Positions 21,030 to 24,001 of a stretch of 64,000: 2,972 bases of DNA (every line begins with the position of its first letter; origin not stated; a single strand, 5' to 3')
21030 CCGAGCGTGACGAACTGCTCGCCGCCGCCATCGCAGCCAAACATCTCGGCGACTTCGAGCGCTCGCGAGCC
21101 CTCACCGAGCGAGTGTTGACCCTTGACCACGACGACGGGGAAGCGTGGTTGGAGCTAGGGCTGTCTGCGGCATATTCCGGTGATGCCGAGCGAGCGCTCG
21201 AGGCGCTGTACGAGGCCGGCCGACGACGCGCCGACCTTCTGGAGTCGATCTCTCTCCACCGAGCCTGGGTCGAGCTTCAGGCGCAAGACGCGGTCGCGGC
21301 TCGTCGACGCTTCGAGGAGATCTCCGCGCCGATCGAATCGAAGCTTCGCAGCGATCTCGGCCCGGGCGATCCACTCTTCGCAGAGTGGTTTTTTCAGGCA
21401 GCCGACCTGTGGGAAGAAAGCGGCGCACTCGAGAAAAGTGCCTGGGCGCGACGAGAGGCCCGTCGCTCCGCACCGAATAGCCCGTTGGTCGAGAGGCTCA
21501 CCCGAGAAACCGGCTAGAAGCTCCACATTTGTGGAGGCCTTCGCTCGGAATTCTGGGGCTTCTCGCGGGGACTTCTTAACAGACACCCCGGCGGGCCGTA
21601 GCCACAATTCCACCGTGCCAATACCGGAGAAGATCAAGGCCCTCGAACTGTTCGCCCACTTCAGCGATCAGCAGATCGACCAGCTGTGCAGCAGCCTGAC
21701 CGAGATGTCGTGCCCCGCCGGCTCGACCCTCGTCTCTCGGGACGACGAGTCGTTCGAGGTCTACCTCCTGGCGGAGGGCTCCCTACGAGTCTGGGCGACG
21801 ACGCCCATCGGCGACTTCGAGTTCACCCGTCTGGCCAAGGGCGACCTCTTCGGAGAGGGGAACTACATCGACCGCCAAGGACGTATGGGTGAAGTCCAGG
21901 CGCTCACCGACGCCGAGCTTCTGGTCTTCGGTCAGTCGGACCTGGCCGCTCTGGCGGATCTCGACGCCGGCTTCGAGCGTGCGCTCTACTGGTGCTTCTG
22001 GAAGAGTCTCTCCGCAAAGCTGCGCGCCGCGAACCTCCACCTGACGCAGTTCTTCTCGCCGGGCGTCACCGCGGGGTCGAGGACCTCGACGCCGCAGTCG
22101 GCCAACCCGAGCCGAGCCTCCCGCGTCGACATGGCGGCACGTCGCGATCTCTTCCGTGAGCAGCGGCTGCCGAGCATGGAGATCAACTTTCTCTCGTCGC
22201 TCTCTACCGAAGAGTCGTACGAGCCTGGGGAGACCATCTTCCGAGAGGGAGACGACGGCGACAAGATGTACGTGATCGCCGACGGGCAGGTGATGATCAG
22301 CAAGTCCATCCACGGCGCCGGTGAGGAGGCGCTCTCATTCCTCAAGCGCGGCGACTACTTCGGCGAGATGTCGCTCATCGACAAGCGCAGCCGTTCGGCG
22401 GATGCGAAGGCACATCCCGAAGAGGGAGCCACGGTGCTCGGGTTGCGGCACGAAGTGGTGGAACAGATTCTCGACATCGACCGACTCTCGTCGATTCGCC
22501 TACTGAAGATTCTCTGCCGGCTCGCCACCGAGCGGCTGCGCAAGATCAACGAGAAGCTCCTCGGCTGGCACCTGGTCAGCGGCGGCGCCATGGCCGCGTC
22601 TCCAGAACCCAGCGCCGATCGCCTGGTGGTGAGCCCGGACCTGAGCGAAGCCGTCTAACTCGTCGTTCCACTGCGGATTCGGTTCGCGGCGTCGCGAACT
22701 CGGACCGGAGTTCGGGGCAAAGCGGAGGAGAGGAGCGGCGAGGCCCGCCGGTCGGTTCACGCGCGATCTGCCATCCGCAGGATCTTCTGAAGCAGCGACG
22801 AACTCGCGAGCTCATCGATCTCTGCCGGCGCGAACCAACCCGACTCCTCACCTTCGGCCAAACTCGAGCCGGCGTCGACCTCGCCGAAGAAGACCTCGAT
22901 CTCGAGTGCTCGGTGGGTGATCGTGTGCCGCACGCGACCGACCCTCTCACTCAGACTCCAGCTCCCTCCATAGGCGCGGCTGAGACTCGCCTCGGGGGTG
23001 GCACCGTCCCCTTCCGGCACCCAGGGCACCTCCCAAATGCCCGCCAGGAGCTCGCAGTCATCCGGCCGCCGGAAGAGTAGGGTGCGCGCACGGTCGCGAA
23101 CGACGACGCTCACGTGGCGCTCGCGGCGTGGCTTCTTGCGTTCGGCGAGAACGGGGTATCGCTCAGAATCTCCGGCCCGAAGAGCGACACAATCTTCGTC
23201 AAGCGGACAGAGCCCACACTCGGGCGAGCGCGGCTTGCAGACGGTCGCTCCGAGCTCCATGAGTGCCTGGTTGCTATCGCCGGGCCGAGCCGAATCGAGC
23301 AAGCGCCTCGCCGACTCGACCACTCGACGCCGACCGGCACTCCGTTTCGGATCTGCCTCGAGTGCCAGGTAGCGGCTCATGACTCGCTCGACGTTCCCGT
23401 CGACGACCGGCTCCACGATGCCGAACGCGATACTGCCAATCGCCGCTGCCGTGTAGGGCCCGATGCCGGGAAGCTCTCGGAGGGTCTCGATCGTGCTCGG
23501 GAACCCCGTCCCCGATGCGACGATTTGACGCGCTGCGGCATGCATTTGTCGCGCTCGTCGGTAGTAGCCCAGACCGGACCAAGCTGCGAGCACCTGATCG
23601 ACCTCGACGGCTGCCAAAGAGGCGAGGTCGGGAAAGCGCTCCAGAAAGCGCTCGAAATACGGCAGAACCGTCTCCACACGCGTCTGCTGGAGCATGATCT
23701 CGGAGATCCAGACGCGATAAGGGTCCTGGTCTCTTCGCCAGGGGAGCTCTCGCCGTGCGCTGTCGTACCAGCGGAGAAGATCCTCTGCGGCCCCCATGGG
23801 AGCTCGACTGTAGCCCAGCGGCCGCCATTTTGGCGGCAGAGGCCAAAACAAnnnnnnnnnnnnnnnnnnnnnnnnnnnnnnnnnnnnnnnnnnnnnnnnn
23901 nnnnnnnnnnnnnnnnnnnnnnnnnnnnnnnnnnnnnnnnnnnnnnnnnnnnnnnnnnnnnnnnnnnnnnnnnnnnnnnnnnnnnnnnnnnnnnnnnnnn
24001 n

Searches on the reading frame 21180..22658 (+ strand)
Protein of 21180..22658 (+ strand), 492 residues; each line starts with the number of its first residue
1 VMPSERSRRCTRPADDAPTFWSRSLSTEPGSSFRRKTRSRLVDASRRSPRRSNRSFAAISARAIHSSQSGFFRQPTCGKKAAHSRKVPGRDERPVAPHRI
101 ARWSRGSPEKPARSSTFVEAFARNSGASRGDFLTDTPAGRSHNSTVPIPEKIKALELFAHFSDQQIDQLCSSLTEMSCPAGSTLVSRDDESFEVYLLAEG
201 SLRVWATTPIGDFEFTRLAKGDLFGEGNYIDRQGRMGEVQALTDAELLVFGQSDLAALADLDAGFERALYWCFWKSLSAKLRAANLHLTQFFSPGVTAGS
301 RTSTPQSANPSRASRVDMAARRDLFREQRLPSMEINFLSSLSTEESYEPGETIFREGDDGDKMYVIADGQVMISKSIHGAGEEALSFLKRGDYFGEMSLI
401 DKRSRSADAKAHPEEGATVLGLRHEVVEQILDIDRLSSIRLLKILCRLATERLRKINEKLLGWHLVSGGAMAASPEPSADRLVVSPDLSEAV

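Call 3: search_protein_families(library=pfam, proteins=[window:21180-22658:+])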
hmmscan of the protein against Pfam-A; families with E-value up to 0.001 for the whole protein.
window:21180-22658:+ (492 aa): 1 family
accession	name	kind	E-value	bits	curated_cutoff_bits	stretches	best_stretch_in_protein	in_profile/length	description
PF00027.35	cNMP_binding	-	1.1e-33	115.4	27.5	2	345-432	2-87/89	Cyclic nucleotide-binding domain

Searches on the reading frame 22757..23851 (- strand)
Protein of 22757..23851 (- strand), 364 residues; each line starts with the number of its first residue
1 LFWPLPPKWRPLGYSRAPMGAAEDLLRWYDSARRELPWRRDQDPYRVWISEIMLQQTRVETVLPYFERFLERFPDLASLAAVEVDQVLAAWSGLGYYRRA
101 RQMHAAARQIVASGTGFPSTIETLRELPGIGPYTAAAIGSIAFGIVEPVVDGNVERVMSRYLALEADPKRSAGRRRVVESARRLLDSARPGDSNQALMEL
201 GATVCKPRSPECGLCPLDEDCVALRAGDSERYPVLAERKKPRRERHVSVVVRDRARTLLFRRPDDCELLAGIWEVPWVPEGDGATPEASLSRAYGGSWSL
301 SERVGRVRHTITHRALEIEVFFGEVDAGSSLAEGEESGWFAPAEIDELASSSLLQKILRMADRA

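Call 3: search_protein_families(library=pfam, proteins=[window:22757-23851:-])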
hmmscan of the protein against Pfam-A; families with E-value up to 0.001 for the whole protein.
window:22757-23851:- (364 aa): 3 families
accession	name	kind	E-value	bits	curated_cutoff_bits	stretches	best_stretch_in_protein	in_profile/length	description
PF00730.31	HhH-GPD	-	1.1e-21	77.7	26.2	1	49-175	1-100/108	HhH-GPD superfamily base excision DNA repair protein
PF14815.12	NUDIX_4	-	5e-14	52.5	35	1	249-359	4-112/113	NUDIX domain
PF00633.29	HHH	-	8.5e-06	25.8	24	1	116-138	5-27/30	Helix-hairpin-helix motif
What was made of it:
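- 22757..23851 (-): mutY-like glycosylase gene; conserved left neighbour of the dnaA region. Pfam HhH-GPD + NUDIX_4 (call 3).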
